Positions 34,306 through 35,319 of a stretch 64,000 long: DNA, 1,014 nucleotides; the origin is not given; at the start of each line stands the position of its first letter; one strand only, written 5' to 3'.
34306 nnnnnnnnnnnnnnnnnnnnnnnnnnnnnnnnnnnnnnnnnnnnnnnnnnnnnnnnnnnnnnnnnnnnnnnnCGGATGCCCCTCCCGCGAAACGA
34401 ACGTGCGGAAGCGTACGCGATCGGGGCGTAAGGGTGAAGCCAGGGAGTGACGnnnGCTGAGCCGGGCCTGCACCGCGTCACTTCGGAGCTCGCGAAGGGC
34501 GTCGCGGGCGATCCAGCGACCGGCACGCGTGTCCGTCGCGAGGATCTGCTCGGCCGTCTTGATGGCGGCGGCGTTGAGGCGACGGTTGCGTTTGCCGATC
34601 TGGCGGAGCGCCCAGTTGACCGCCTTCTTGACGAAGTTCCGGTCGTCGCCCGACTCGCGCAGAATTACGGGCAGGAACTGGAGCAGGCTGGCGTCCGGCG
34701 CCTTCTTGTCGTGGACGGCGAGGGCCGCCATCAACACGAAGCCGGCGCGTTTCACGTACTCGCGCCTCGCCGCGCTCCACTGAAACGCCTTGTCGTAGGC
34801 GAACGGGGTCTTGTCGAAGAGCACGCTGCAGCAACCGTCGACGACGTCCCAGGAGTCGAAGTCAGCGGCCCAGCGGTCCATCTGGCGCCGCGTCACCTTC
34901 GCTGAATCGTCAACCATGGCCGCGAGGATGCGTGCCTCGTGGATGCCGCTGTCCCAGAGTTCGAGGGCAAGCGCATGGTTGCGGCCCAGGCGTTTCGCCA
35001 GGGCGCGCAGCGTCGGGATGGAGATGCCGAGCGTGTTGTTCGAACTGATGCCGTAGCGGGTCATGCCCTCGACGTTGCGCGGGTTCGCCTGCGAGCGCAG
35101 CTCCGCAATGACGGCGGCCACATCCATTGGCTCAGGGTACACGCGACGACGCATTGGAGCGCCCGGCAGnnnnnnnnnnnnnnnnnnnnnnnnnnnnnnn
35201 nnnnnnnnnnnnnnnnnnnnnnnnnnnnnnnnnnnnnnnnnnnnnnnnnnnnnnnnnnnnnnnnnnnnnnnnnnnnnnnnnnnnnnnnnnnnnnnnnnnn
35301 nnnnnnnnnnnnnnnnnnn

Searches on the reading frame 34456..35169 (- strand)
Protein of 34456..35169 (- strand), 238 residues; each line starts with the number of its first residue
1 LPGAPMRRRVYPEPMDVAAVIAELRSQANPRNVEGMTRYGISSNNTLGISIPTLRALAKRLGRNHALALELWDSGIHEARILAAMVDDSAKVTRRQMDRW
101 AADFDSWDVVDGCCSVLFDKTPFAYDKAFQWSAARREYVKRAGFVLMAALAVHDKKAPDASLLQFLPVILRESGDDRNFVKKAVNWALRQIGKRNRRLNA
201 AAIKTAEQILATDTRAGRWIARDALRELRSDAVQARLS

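Call 23: search_protein_families(library=pfam, proteins=[window:34456-35169:-], max_evalue=0.001)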
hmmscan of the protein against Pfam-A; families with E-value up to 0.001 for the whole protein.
window:34456-35169:- (238 aa): 1 family
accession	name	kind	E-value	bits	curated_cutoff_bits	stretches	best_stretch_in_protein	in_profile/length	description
PF08713.17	DNA_alkylation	-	2.3e-36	125.9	21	1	21-228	2-213/213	DNA alkylation repair enzyme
